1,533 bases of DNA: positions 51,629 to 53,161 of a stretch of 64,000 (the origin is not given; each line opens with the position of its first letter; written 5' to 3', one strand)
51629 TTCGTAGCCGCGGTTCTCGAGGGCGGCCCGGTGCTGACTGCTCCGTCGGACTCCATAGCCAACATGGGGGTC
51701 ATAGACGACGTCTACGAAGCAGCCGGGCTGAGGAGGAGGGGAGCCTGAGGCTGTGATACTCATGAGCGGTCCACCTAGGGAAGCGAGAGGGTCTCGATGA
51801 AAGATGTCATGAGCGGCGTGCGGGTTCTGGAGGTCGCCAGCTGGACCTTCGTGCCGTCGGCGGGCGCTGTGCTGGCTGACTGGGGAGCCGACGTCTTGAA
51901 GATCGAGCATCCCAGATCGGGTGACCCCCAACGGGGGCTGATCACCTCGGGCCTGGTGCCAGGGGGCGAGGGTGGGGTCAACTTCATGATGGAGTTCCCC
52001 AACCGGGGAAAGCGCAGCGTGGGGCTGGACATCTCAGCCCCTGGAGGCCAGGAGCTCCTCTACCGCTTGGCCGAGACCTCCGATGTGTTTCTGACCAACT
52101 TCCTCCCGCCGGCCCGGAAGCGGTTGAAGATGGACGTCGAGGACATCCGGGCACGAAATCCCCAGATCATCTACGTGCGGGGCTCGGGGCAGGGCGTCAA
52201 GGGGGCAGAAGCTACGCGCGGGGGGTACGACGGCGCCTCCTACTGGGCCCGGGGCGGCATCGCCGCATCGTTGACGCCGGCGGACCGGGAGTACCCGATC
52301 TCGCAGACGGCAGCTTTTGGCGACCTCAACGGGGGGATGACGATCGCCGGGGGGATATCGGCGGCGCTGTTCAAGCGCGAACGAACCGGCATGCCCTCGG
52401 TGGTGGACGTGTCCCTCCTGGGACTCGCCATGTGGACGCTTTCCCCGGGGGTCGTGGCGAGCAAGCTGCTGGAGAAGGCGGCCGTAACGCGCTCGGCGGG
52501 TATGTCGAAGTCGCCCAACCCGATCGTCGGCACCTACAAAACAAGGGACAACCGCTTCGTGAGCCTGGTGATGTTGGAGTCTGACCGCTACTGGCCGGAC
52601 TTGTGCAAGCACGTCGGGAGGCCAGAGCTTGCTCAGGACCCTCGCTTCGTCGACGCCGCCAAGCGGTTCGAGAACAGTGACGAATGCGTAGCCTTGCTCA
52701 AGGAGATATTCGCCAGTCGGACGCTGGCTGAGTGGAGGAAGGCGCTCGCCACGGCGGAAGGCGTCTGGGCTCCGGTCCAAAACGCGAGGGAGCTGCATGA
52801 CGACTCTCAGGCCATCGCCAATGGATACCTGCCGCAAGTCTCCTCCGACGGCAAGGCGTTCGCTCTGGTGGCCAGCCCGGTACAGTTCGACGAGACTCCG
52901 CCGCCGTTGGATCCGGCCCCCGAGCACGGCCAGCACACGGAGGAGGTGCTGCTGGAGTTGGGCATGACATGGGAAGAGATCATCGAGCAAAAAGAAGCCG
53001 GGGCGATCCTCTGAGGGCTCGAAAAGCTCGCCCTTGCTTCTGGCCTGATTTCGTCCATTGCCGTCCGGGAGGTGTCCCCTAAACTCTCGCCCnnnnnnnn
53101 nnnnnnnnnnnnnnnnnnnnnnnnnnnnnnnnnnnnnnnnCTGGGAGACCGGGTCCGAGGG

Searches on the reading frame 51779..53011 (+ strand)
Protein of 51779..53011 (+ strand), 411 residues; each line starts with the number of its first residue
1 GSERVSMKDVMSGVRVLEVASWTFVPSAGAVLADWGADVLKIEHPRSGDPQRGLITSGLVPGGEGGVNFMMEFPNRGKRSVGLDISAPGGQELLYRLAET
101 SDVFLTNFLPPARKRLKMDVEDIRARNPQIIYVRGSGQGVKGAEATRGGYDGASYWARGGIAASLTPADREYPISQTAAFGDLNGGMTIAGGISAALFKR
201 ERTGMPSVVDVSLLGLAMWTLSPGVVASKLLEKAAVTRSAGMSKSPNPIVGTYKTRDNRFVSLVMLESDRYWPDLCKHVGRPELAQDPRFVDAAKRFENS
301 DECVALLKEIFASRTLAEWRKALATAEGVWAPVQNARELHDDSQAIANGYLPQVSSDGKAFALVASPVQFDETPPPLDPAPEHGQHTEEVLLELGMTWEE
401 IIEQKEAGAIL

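Call 73: search_protein_families(library=ncbifam, proteins=[window:51779-53011:+], max_evalue=1e-10)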
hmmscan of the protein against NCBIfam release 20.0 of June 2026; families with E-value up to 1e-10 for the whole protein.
window:51779-53011:+ (411 aa): 7 families
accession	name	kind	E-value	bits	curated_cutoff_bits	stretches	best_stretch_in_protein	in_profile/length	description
NF003809.0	PRK05398.1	subfamily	1.6e-49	168.6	442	2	8-213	2-200/416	formyl-CoA transferase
TIGR03253.1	oxalate_frc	equivalog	1.4e-46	159.1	504.2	2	11-213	4-199/416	formyl-CoA transferase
NF052585.1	SucGlutTfsCaiB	equivalog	7.3e-44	149.9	750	1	8-395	5-389/394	succinate--glutarate CoA-transferase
NF041294.1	Scnl_mescCoAtase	equivalog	1.5e-32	113.2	700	1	11-391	4-380/381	succinyl-CoA:mesaconate CoA-transferase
NF008511.0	PRK11430.1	equivalog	2.5e-27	96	522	1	8-333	7-320/381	CoA:oxalate CoA-transferase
TIGR04253.1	mesacon_CoA_iso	equivalog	2.5e-23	82.7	725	1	10-399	2-389/403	2-methylfumaryl-CoA isomerase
NF002914.1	PRK03525.1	equivalog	2.6e-22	79.3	413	1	10-409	9-396/400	L-carnitine CoA-transferase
